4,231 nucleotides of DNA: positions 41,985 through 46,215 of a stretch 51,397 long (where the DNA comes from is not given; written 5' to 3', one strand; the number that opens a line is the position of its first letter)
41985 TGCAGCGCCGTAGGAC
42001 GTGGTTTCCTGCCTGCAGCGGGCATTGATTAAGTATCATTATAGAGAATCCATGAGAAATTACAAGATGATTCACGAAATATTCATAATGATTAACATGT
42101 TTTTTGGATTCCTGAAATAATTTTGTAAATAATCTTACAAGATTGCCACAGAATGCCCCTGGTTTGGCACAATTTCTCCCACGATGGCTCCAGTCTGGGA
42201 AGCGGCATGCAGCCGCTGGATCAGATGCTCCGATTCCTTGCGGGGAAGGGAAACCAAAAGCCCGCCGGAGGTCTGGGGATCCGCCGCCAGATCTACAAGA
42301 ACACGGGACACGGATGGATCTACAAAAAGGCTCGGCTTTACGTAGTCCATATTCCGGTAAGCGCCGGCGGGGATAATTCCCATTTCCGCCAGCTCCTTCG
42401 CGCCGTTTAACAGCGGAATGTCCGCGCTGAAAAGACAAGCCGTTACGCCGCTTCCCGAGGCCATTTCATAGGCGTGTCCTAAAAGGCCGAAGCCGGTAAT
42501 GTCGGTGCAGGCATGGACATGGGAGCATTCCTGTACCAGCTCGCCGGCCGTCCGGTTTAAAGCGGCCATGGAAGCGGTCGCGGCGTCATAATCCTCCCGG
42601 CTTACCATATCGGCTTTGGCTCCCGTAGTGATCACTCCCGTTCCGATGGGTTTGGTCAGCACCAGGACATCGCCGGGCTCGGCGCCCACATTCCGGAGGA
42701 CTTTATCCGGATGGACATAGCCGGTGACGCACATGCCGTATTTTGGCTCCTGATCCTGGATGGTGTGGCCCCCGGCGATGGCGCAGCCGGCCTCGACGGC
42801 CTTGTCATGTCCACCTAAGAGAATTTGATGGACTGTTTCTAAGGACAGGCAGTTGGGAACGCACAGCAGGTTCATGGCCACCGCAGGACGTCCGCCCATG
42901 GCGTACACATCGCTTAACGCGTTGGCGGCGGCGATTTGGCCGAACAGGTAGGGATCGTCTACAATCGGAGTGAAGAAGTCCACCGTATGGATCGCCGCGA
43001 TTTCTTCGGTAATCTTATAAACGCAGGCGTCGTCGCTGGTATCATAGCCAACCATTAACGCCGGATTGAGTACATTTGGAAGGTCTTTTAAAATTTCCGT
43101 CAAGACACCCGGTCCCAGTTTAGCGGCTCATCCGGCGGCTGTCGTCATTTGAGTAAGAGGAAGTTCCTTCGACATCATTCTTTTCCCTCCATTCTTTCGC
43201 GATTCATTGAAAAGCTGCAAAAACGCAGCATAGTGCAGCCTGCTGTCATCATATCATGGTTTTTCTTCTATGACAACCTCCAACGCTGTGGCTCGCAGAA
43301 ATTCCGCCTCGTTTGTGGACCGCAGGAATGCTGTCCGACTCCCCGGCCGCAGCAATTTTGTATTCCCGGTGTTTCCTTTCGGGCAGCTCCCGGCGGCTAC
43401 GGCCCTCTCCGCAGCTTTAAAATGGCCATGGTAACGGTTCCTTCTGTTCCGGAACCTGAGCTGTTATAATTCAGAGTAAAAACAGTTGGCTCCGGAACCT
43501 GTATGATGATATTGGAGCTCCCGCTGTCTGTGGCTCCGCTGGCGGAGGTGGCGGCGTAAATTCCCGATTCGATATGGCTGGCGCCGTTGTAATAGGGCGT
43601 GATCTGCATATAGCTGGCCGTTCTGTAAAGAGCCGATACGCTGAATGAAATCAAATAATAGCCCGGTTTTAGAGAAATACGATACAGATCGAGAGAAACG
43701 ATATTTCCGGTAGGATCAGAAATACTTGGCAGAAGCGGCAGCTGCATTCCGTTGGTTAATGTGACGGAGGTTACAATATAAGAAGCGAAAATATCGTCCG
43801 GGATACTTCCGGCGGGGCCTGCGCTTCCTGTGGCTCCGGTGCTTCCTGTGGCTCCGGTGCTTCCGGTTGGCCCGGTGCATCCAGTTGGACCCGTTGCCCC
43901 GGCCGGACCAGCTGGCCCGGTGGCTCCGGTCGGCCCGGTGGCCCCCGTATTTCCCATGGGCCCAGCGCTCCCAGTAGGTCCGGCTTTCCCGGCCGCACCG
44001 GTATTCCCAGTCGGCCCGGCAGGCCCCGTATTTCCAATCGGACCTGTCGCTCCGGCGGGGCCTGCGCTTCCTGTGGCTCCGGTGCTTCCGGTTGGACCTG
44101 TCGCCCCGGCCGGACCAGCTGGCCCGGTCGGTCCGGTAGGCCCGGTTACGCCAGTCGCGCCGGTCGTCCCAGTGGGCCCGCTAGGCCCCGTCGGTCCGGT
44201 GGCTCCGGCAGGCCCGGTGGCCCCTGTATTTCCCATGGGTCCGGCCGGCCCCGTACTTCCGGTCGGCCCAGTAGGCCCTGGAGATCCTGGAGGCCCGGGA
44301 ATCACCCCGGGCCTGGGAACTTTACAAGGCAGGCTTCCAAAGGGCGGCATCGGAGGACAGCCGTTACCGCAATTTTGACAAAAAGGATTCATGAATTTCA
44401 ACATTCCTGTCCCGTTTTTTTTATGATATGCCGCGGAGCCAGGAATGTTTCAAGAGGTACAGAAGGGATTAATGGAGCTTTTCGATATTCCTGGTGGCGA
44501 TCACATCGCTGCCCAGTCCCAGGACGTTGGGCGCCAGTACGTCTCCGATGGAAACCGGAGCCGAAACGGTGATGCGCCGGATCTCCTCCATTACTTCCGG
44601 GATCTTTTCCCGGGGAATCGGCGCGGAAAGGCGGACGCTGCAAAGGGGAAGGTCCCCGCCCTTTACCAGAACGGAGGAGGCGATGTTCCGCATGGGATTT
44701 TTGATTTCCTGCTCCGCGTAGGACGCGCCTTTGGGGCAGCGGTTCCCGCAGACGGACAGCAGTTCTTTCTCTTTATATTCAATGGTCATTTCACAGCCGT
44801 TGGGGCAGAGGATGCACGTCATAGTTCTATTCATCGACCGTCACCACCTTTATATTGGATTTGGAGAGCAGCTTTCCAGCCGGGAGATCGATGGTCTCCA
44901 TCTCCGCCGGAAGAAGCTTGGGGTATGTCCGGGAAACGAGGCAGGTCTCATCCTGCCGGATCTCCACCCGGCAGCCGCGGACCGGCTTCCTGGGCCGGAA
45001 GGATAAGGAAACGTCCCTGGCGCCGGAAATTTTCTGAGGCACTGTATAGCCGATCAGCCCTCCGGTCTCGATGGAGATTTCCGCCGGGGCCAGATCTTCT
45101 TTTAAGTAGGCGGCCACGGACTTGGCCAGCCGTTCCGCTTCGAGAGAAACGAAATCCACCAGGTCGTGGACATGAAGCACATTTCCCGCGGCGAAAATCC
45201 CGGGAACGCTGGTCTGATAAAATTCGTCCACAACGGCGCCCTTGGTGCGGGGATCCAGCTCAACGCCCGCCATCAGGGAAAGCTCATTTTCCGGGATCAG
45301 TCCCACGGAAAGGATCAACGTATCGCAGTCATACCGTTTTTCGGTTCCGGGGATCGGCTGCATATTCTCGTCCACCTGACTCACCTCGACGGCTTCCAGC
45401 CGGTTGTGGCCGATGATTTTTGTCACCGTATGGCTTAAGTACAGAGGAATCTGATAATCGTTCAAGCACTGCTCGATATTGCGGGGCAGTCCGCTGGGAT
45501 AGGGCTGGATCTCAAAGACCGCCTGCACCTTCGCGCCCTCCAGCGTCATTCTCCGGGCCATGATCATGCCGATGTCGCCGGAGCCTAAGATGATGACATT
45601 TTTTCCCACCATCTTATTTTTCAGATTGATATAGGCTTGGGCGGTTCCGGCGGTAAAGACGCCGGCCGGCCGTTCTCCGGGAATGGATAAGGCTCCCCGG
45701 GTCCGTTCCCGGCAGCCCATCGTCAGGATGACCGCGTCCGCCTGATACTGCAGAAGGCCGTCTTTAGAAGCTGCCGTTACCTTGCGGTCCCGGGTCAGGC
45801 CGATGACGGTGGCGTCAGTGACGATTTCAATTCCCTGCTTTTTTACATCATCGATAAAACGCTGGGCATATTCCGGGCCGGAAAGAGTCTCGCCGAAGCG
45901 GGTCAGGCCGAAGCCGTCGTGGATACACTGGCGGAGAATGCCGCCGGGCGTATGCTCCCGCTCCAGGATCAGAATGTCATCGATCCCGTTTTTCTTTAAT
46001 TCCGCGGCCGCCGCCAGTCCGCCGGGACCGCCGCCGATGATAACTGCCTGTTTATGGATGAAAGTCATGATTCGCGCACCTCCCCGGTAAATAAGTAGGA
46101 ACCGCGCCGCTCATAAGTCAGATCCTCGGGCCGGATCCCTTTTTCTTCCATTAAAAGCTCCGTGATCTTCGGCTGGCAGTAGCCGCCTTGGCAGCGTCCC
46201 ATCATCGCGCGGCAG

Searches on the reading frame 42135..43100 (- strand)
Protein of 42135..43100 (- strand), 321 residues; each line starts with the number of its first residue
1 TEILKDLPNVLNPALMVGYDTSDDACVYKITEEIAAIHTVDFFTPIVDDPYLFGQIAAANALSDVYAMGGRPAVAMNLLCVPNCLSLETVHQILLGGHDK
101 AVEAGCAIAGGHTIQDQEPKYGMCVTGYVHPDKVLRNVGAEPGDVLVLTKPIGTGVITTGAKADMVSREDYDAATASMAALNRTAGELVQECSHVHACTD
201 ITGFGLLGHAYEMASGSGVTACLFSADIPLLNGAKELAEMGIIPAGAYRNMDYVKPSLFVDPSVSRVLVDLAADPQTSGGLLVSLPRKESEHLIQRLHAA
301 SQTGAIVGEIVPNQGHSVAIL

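Call 30: search_protein_families(library=pfam, proteins=[window:42135-43100:-], max_evalue=0.001)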
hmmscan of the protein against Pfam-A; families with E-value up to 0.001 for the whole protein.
window:42135-43100:- (321 aa): 2 families
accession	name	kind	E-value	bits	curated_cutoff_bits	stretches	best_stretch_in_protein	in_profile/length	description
PF00586.29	AIRS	-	1.8e-25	90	24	1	23-129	2-112/112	AIR synthase related protein, N-terminal domain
PF02769.27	AIRS_C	-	1.6e-19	71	23.1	1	141-318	1-153/156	AIR synthase related protein, C-terminal domain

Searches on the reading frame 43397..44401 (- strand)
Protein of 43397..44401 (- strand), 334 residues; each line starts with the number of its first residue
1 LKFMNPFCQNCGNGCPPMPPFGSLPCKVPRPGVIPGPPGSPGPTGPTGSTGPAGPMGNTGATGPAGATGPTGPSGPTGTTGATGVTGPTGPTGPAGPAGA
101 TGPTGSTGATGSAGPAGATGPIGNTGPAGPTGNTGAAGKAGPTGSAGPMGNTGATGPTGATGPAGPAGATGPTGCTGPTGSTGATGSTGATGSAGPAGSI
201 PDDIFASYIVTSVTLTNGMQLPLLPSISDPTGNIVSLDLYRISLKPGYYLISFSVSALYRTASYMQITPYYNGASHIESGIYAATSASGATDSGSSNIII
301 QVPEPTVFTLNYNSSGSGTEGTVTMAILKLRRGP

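Call 30: search_protein_families(library=pfam, proteins=[window:43397-44401:-], max_evalue=0.001)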
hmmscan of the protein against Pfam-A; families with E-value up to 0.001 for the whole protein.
window:43397-44401:- (334 aa): 1 family
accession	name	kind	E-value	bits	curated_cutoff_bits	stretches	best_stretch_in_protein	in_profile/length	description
PF01391.23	Collagen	-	2.7e-25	88.3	27.2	2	35-91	3-59/60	Collagen triple helix repeat (20 copies)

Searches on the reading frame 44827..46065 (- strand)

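Call 30: search_protein_families(library=pfam, proteins=[window:44827-46065:-], max_evalue=0.001)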
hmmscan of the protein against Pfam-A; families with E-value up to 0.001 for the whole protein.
window:44827-46065:- (412 aa): 12 families
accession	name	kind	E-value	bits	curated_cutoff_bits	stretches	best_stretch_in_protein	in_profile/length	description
PF07992.20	Pyr_redox_2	-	3e-35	122.5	26.1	1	6-297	2-277/291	Pyridine nucleotide-disulphide oxidoreductase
PF13738.12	Pyr_redox_3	-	1.2e-15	58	30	2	8-38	1-31/305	Pyridine nucleotide-disulphide oxidoreductase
PF13450.12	NAD_binding_8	-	1.4e-11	44.9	21.9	1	9-68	1-62/68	NAD(P)-binding Rossmann-like domain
PF00070.33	Pyr_redox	-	4.5e-10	40.4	22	0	156-229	1-80/82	Pyridine nucleotide-disulphide oxidoreductase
PF01266.30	DAO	-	1.8e-09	38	27.9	1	7-41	2-35/353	FAD dependent oxidoreductase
PF00890.30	FAD_binding_2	-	4.2e-09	36.5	20.4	1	7-39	2-33/414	FAD binding domain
PF03486.20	HI0933_like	-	1.1e-06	28.7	50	0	6-41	2-36/244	HI0933-like protein Rossmann domain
PF01494.25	FAD_binding_3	-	6.7e-06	26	22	1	6-38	3-34/349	FAD binding domain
PF01946.23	Thi4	-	7.7e-06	25.7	26.2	0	2-42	15-55/235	Thi4 family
PF12831.13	FAD_oxidored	-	1.3e-05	25.1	27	1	8-44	3-38/416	FAD dependent oxidoreductase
PF01593.30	Amino_oxidase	-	0.00025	20.9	19.8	0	15-42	2-28/443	Flavin containing amine oxidoreductase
PF01134.28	GIDA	-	0.00031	20.4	22.1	0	7-36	2-31/391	Glucose inhibited division protein A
